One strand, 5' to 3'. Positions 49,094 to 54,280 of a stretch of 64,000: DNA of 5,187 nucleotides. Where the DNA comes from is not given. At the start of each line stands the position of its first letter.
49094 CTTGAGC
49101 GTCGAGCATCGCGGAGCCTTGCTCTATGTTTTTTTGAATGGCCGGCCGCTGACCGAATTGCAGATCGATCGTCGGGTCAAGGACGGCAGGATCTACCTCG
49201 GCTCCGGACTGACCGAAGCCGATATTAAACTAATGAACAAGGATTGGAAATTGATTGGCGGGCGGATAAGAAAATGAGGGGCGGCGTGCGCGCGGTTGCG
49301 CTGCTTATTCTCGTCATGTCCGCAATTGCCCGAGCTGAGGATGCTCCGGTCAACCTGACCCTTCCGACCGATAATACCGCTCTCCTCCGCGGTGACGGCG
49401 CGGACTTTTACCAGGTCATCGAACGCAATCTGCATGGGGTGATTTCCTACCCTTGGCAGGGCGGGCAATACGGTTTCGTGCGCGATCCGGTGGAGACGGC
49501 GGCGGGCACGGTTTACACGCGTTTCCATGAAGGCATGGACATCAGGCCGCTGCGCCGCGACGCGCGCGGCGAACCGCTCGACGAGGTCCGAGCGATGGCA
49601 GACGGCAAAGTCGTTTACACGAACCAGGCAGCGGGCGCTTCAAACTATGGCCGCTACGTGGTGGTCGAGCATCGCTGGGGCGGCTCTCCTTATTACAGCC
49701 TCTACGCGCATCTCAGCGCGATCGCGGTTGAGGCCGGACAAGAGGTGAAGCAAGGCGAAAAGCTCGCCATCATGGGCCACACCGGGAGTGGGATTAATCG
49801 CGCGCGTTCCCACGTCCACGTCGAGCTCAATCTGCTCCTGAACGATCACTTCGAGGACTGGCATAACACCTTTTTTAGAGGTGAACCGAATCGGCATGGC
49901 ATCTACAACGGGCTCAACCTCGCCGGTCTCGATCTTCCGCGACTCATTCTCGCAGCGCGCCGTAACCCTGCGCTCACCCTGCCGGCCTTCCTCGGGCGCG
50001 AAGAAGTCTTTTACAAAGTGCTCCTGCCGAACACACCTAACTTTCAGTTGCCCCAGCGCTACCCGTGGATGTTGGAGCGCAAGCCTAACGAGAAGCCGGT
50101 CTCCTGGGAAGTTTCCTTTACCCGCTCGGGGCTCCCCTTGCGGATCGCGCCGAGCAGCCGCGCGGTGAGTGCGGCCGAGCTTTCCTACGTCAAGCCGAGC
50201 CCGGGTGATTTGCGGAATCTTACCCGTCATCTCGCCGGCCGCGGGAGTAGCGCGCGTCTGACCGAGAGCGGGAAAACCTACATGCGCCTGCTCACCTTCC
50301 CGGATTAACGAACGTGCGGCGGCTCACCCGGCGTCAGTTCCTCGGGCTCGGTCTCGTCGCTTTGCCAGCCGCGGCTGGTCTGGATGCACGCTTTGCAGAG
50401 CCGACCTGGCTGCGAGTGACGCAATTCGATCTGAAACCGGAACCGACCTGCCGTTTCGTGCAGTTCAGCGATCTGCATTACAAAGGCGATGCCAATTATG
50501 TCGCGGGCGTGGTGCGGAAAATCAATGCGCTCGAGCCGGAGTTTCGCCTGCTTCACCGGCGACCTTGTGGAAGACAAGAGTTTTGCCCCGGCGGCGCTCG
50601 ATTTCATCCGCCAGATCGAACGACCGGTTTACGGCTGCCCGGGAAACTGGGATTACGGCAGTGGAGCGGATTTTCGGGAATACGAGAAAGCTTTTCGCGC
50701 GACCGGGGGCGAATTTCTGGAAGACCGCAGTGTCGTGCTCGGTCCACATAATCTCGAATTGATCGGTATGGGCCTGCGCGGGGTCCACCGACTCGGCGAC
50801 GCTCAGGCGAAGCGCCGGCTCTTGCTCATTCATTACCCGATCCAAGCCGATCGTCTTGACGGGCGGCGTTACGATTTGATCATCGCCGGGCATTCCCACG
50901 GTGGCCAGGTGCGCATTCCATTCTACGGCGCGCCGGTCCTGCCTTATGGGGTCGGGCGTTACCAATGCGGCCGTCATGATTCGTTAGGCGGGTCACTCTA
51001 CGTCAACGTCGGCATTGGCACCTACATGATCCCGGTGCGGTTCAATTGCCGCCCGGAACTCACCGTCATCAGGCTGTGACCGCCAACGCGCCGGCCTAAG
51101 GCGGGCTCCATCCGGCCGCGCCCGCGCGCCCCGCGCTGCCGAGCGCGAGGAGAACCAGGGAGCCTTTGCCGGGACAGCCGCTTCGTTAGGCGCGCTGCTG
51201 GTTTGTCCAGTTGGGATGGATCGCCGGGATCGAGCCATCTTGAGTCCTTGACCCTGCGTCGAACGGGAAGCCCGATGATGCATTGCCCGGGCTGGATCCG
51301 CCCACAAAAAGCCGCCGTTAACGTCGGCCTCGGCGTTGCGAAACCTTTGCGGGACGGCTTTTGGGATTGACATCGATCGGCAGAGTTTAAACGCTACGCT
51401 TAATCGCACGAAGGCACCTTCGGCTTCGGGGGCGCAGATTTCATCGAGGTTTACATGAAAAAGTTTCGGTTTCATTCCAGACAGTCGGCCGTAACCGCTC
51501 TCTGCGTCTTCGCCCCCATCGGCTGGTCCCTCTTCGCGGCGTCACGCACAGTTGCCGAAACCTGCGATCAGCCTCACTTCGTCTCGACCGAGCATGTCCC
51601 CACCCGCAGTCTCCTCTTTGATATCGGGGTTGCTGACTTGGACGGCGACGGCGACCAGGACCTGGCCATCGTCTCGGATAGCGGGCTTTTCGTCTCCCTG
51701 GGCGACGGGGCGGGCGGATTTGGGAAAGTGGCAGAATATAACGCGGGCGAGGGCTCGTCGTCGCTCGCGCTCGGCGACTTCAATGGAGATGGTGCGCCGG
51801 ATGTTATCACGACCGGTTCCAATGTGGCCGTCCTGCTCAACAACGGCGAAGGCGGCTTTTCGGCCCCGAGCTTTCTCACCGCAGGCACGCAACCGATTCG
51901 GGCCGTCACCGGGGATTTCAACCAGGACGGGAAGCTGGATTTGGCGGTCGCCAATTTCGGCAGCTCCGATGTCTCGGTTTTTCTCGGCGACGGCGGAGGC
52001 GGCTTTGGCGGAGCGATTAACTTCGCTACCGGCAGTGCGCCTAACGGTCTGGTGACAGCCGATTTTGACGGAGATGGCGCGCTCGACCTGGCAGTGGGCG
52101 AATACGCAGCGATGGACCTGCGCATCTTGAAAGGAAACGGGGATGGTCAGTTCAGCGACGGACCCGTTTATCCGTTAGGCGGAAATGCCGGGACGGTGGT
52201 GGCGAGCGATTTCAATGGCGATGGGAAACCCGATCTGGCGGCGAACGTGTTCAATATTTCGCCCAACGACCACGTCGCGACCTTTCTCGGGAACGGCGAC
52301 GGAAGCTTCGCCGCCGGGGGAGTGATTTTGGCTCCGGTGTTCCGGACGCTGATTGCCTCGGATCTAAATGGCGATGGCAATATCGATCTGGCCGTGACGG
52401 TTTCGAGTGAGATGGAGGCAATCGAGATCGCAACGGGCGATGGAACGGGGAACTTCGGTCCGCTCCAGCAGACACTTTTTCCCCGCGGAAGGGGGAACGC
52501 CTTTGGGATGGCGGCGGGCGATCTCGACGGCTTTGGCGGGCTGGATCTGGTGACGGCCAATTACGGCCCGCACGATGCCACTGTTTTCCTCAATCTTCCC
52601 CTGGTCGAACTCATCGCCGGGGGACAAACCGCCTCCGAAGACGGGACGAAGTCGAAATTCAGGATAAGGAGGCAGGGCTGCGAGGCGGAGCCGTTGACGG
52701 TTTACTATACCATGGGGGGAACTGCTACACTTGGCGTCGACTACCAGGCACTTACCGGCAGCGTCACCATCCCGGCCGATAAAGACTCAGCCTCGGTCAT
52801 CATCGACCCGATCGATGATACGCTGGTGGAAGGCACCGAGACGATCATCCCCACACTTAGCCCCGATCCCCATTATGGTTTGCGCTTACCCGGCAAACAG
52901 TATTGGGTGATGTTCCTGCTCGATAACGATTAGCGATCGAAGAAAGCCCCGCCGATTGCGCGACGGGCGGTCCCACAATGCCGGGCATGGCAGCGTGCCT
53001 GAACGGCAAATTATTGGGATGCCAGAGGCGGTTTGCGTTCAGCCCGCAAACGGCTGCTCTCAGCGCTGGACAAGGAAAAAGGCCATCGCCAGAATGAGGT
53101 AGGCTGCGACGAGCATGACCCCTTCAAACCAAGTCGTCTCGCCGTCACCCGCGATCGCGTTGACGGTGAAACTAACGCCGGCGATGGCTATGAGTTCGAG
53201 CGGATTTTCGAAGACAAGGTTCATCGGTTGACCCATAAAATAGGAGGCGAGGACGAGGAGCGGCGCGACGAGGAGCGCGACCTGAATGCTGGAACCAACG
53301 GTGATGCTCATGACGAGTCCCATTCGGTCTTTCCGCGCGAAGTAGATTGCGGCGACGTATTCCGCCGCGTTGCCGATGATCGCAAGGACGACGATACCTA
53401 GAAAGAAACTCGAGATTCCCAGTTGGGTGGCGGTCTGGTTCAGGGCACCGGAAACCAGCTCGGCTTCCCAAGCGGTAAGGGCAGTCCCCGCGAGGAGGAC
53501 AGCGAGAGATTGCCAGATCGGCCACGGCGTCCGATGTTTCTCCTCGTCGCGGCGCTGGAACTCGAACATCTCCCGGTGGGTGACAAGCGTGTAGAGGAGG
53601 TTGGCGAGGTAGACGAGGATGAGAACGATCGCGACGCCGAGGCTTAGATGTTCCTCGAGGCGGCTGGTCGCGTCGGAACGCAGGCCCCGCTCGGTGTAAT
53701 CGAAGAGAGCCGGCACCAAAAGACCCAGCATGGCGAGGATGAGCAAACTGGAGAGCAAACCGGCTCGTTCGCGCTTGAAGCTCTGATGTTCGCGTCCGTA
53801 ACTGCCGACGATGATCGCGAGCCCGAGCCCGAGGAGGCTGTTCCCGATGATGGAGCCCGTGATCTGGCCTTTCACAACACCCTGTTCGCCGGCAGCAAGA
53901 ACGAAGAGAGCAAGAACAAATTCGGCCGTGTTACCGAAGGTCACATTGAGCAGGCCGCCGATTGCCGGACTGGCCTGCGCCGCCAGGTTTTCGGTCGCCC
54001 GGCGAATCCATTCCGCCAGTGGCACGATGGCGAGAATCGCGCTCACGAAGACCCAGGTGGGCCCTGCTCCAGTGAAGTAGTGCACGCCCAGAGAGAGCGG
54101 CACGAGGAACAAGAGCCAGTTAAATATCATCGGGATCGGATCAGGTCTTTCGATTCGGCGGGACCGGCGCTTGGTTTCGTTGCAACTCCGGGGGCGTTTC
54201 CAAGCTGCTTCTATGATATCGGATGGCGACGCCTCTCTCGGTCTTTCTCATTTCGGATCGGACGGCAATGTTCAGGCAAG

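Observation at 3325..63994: Hyper-abundant 9-mer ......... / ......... dispersed through genes and spacers (uptake-sequence-like or Chi/KOPS-like genomic word)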

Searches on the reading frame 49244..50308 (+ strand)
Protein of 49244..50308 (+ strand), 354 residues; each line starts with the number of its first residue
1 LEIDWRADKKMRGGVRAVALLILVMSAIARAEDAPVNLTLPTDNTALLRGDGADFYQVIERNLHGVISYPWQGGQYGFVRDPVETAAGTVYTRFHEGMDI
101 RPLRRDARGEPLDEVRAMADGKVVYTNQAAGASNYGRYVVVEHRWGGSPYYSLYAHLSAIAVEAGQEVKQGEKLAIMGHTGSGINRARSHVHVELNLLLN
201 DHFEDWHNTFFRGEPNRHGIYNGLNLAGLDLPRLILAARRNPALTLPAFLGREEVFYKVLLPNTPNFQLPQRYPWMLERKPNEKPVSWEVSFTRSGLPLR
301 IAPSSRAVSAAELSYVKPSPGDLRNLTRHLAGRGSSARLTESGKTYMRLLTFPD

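Call 41: search_protein_families(library=pfam, proteins=[window:49244-50308:+], max_evalue=0.0001)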
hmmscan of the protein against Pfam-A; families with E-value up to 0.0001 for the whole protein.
window:49244-50308:+ (354 aa): 1 family
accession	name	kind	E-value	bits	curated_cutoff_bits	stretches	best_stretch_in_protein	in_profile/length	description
PF01551.29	Peptidase_M23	-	1e-19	70.9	28.7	1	94-196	2-88/96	Peptidase family M23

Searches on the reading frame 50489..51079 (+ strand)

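Call 42: search_protein_families(library=pfam, proteins=[window:50489-51079:+], max_evalue=0.0001)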
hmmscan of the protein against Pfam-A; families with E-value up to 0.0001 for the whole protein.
window:50489-51079:+ (196 aa): 1 family
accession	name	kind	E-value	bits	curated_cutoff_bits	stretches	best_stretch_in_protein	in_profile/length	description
PF00149.33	Metallophos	-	3.5e-06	28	21.5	1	20-138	34-190/191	Calcineurin-like phosphoesterase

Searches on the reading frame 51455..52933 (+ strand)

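Call 8: search_protein_families(library=pfam, proteins=[window:51455-52933:+])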
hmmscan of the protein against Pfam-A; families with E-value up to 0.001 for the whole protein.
window:51455-52933:+ (492 aa): 4 families
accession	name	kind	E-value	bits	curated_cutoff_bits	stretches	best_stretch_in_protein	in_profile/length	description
PF13517.12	FG-GAP_3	-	2e-51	172.9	26.9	6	154-214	1-61/61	FG-GAP-like repeat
PF01839.29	FG-GAP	-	4.1e-22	78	22.1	3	197-232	3-33/37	FG-GAP repeat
PF03160.20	Calx-beta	-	4.7e-07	30.3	27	1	394-469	18-95/119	Calx-beta domain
PF16743.10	PliI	-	0.00011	22.3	27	0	41-75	46-80/123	Periplasmic lysozyme inhibitor of I-type lysozyme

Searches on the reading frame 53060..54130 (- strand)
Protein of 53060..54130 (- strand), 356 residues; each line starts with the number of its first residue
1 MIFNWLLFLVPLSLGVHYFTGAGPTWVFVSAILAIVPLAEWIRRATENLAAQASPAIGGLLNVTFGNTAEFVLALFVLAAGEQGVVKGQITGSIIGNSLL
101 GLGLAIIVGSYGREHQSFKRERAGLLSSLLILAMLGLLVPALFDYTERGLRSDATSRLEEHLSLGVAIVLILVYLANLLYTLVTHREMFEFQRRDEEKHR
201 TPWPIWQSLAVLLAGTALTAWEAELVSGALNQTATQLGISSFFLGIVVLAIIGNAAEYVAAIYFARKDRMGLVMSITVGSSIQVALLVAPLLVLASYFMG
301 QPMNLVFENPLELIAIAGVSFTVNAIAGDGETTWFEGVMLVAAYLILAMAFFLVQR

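Call 42: search_protein_families(library=pfam, proteins=[window:53060-54130:-], max_evalue=0.0001)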
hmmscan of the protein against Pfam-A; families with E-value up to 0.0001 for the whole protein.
window:53060-54130:- (356 aa): 1 family
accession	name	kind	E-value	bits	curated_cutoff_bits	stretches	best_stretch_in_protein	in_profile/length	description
PF01699.29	Na_Ca_ex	-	1.5e-39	135.8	24.9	2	208-352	2-150/151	Sodium/calcium exchanger protein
